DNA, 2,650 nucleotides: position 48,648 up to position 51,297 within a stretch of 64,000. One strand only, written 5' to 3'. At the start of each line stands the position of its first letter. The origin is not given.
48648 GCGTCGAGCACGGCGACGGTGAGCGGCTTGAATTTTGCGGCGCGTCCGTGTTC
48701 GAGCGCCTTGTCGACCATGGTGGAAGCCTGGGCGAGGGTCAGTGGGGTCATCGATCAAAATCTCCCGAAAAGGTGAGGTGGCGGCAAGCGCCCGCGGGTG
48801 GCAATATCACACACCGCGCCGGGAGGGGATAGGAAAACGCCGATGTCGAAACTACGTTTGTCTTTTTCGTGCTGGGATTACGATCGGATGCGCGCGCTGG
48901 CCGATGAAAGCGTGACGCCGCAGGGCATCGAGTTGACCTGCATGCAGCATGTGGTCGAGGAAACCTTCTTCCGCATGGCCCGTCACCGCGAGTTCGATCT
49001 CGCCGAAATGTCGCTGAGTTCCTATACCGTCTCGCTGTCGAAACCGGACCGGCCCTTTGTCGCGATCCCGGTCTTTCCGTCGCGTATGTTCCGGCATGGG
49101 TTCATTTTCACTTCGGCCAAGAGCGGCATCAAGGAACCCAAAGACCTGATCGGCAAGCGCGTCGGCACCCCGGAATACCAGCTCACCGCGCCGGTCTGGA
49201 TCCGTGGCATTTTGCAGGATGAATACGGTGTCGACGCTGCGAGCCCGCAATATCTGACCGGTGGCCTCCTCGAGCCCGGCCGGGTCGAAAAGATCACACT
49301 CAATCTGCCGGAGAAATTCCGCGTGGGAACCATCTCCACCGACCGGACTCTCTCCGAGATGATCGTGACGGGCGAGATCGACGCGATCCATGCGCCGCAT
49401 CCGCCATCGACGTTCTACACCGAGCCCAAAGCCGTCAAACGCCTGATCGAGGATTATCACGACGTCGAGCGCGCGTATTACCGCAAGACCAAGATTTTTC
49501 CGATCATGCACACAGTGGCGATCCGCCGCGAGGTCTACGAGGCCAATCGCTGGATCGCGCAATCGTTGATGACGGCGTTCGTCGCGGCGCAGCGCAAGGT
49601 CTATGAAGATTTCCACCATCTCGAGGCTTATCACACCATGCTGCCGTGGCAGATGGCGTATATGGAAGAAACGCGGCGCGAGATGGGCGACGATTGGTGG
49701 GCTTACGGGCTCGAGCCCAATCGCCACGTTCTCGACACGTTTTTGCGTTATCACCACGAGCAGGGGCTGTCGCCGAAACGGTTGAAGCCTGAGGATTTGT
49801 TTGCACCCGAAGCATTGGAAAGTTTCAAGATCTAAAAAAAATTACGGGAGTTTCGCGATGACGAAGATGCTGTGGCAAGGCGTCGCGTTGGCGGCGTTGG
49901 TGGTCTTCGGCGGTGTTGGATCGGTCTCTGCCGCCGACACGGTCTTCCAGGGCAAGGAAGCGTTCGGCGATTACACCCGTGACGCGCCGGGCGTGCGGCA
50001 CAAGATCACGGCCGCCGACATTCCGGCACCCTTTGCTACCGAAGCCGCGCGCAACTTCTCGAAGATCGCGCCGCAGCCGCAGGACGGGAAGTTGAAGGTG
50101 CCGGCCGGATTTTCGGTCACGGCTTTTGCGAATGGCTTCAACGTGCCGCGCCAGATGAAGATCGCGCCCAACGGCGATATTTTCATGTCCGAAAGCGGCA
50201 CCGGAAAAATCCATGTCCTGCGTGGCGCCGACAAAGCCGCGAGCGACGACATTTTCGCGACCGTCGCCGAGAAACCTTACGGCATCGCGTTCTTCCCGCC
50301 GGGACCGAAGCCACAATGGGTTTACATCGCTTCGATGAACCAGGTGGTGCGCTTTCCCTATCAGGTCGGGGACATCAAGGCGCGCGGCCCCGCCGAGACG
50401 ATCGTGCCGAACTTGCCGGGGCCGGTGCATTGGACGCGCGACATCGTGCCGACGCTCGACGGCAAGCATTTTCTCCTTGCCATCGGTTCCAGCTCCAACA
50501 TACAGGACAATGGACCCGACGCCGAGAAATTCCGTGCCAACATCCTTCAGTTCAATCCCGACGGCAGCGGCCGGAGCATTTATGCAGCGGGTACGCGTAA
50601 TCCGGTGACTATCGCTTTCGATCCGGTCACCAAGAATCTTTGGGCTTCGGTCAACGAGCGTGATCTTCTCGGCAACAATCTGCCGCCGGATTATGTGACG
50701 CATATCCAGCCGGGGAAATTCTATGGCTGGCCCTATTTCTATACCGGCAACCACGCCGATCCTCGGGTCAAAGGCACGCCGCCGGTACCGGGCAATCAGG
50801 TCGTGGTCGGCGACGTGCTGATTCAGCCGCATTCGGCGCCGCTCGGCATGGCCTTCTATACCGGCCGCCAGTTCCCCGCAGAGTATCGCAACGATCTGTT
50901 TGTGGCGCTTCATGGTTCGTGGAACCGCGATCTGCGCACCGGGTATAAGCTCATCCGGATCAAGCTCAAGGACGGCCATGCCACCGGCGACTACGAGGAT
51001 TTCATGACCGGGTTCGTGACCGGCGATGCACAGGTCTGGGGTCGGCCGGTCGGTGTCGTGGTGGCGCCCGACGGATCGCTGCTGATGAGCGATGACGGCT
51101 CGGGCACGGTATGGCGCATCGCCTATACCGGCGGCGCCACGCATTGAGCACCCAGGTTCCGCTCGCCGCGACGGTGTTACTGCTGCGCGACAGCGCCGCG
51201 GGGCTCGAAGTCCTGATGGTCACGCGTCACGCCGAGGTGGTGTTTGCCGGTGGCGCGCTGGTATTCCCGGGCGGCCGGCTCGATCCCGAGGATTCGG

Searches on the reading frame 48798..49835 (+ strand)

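Call 8: search_protein_families(library=pfam, proteins=[window:48798-49835:+], max_evalue=0.01)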
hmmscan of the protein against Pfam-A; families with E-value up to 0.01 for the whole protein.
window:48798-49835:+ (345 aa): 1 family
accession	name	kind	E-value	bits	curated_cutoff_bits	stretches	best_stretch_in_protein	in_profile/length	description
PF09084.16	NMT1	-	0.0029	17.9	20.5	0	103-127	77-101/216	NMT1/THI5 like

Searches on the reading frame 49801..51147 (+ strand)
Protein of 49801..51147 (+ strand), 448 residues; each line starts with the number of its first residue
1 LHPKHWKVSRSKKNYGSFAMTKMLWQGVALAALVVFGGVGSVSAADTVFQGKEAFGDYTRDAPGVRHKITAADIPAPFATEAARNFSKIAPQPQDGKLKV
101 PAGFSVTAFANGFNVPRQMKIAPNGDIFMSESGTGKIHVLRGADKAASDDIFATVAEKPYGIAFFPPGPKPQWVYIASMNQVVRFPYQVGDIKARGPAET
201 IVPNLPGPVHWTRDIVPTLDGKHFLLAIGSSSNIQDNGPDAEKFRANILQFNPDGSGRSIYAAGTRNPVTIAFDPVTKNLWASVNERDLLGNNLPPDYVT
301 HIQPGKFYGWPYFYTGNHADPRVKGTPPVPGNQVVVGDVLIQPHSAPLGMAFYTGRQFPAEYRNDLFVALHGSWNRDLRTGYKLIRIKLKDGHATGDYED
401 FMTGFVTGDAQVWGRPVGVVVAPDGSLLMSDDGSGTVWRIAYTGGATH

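Call 8: search_protein_families(library=pfam, proteins=[window:49801-51147:+], max_evalue=0.01)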
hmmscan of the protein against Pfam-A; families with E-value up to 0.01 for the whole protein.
window:49801-51147:+ (448 aa): 2 families
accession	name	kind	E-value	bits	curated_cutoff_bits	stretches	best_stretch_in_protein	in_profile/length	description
PF07995.17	GSDH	-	3e-15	56.8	25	1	114-432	2-324/332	Glucose / Sorbosone dehydrogenase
PF23500.1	DUF7133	-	0.005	16.6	27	0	341-431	262-346/385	Domain of unknown function (DUF7133)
